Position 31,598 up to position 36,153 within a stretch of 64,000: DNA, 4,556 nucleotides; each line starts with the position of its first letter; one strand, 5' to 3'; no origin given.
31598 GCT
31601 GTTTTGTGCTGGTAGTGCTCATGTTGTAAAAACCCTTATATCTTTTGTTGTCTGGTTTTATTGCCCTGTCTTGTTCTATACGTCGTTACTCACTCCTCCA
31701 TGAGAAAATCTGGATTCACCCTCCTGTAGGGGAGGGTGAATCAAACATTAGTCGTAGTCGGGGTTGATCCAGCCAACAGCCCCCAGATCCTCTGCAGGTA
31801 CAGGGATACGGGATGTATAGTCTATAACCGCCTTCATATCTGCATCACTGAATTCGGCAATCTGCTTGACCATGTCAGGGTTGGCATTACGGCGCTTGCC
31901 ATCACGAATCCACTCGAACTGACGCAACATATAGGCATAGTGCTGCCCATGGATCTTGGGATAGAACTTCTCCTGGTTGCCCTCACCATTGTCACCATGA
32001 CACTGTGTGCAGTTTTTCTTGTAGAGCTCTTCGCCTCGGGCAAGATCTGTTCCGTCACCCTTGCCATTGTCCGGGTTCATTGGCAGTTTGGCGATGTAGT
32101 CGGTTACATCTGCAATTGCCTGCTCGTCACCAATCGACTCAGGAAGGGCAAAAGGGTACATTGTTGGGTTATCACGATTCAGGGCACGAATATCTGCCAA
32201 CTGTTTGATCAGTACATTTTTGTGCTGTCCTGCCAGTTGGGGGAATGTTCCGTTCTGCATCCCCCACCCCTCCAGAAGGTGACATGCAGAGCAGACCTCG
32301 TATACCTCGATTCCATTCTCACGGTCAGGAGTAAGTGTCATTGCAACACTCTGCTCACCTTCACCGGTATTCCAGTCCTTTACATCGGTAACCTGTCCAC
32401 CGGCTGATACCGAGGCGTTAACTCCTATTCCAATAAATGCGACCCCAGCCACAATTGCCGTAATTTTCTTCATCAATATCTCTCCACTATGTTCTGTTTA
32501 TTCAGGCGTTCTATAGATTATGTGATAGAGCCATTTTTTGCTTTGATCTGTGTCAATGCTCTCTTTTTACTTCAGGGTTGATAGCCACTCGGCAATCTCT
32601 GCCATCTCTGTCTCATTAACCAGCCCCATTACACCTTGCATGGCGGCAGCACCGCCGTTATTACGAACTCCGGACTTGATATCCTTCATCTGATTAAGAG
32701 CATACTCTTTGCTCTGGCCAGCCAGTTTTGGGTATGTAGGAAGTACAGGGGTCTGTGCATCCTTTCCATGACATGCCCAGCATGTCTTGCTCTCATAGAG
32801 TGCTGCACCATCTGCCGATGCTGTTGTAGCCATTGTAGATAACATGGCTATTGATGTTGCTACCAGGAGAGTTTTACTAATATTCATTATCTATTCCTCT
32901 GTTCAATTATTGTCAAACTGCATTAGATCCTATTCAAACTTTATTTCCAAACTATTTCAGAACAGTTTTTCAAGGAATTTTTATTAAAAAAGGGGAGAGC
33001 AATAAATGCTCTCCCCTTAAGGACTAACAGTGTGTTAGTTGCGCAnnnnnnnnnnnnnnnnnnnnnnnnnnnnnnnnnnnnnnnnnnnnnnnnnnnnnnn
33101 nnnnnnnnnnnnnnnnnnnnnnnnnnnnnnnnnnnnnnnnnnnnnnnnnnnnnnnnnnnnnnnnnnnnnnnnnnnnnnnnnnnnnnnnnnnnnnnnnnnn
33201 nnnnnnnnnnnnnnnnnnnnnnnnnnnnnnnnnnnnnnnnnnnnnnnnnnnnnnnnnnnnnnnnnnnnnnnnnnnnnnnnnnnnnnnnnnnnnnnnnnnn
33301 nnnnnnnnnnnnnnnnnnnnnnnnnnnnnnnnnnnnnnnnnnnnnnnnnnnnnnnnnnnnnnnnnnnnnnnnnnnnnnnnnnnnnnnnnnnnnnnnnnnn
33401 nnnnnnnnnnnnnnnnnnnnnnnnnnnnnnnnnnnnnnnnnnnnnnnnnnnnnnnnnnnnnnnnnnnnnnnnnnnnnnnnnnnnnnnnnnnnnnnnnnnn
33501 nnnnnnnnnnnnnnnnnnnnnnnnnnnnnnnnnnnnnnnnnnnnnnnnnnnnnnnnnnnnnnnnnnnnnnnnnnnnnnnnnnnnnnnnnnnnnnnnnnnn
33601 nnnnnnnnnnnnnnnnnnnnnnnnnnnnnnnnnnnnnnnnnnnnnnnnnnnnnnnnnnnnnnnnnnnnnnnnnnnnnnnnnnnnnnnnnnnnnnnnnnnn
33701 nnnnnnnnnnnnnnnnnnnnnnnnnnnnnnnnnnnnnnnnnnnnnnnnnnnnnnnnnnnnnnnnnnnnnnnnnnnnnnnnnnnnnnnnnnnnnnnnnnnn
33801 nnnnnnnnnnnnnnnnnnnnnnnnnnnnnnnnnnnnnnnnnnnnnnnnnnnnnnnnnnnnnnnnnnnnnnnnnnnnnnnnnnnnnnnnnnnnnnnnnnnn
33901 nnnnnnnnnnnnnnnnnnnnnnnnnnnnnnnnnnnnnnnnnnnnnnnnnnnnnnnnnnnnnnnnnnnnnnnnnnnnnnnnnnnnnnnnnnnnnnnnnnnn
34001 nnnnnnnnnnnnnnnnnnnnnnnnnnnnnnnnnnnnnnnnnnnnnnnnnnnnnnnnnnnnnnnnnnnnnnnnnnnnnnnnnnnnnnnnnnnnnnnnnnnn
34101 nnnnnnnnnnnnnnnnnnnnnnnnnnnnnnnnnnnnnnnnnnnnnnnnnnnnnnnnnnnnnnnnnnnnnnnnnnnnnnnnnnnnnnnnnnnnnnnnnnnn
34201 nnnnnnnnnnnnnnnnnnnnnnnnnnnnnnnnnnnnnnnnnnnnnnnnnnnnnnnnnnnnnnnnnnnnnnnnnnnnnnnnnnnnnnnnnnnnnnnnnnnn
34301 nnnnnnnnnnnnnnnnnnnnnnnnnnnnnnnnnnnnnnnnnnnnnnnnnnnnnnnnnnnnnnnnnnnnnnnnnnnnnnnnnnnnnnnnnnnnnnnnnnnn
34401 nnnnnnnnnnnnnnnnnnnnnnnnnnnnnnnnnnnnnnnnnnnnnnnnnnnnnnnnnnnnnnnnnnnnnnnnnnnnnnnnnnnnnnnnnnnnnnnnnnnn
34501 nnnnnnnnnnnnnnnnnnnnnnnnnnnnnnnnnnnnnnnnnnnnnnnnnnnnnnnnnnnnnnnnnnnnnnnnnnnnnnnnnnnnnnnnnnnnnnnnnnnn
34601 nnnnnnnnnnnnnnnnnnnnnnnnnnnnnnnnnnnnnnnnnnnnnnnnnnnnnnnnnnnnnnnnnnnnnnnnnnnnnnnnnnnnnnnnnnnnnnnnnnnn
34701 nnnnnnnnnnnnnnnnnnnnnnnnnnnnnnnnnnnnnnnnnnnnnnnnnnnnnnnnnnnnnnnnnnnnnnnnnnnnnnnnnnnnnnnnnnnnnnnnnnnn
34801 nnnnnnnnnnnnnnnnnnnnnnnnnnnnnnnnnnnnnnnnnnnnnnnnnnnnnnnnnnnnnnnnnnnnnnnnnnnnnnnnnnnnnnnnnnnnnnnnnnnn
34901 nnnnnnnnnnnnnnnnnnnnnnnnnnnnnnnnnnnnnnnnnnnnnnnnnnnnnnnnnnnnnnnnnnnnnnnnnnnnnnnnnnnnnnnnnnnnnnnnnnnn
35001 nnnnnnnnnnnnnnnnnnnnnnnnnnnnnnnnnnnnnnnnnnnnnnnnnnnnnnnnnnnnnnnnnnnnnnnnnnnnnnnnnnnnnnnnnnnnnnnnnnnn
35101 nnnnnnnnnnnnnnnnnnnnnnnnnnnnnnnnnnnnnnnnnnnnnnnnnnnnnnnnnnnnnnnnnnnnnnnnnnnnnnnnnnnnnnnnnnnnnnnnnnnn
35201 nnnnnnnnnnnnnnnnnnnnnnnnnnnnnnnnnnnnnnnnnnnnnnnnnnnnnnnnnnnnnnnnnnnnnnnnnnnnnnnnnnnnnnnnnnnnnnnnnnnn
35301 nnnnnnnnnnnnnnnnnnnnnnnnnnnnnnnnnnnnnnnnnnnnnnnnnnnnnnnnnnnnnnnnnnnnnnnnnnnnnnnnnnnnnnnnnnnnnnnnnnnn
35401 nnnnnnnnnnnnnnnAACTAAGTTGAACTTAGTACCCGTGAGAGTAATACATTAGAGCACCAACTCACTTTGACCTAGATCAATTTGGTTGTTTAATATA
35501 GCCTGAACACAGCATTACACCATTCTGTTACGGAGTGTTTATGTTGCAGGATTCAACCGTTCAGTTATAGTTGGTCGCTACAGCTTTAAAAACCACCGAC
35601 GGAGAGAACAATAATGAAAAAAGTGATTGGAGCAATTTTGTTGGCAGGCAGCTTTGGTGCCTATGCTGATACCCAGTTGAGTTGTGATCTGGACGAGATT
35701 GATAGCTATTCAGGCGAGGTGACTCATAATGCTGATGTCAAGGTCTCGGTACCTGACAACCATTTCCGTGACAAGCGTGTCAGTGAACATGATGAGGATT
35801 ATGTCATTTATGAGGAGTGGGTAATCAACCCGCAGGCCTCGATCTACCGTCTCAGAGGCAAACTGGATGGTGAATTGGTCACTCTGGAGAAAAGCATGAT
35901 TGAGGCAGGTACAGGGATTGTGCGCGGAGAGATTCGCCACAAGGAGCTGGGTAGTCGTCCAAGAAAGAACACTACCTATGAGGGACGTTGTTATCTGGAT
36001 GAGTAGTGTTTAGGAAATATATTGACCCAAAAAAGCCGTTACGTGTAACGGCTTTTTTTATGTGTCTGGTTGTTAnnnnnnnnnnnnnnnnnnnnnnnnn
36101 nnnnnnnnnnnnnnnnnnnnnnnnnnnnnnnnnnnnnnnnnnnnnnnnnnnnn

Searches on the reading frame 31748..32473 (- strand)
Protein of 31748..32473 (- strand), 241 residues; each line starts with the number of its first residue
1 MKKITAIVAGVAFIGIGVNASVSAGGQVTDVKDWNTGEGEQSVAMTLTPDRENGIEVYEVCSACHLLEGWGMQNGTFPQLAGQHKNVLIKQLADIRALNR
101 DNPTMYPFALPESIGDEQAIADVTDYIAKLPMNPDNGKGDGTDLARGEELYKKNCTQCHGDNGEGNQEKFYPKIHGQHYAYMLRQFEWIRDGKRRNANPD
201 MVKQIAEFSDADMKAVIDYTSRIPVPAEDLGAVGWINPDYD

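Call 13: search_protein_families(library=pfam, proteins=[window:31748-32473:-], max_evalue=0.001)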
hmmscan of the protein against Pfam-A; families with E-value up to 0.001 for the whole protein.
window:31748-32473:- (241 aa): 3 families
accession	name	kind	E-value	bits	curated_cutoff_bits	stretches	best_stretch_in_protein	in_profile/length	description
PF00034.26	Cytochrom_C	-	3e-18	67.4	21.3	2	145-219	2-85/90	Cytochrome c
PF13442.11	Cytochrome_CBB3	-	2.3e-15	57.1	27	1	143-219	2-67/68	Cytochrome C oxidase, cbb3-type, subunit III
PF02167.20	Cytochrom_C1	-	0.00057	20.1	22.8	0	139-160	10-31/219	Cytochrome C1 family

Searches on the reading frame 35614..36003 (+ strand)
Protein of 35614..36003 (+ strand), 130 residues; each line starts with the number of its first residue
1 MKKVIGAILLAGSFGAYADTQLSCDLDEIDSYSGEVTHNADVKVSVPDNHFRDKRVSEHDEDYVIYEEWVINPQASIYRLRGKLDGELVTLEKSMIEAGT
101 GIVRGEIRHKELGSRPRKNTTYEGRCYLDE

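Call 3: search_protein_families(library=pfam, proteins=[window:35614-36003:+], max_evalue=0.01)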
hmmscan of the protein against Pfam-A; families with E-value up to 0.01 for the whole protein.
window:35614-36003:+ (130 aa): 0 families

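Call 32: find_homologous_proteins(query=window:35614-36003:+, max_evalue=0.001)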
Query window:35614-36003:+ (130 aa): 21 proteins with E <= 0.001 among 26 candidates.
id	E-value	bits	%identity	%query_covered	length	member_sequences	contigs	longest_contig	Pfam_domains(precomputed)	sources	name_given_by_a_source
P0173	5.5e-81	287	100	100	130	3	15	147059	-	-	-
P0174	3.8e-70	252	88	100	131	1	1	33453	-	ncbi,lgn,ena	-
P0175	1.4e-55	205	75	100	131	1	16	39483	-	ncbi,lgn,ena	-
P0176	1.5e-55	205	74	100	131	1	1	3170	-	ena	-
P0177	1.3e-54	202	74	100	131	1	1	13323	-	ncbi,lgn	-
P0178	1.4e-53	199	72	100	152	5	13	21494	-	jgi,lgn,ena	jgi:hypothetical protein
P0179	2.3e-53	198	71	100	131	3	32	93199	-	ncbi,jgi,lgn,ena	-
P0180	7.7e-53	196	72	100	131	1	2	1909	-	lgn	-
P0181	3.1e-52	194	69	100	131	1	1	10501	-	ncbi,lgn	-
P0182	4.5e-52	194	69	100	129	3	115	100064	-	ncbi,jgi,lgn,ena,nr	ncbi:MAG: hypothetical protein HON68_06265 [Gammaproteobacteria bacterium]|jgi:hypothetical protein|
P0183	6.3e-52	193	69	100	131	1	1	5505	-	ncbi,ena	-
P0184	1.1e-51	192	70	100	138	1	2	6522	-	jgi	jgi:hypothetical protein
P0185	1.7e-51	192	69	100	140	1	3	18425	-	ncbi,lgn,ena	-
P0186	5.0e-51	190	69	100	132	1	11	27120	-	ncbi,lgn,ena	-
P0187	5.3e-51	190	69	100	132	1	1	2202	-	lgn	-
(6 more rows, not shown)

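Call 49: predict_structure(alignment_id=A2)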
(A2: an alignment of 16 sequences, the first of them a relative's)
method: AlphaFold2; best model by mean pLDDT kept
length: 130 residues; sequences in the alignment: 16
mean_pLDDT: 44.3   pTM: 0.31
mean pLDDT of the five models: 44.3, 44.3, 44.1, 41.0, 39.6
residues with pLDDT >= 90: 0; 70-90: 0; 50-70: 28; < 50: 102
segments of 3 or more residues with pLDDT < 50: 1-3, 5-7, 9-17, 43-112, 114-121, 125-130
pLDDT, mean of each block of 10 residues (from residue 1): 48 44 53 61 47 39 39 39 40 35 38 45 48
secondary structure, 60 per line:
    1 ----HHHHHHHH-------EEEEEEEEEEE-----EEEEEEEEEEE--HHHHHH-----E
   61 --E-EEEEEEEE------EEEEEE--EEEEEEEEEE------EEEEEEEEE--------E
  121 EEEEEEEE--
elements in order: H5-12 E20-30 E36-46 H49-54 E65-72 E79-84 E87-96 E103-111 E120-128
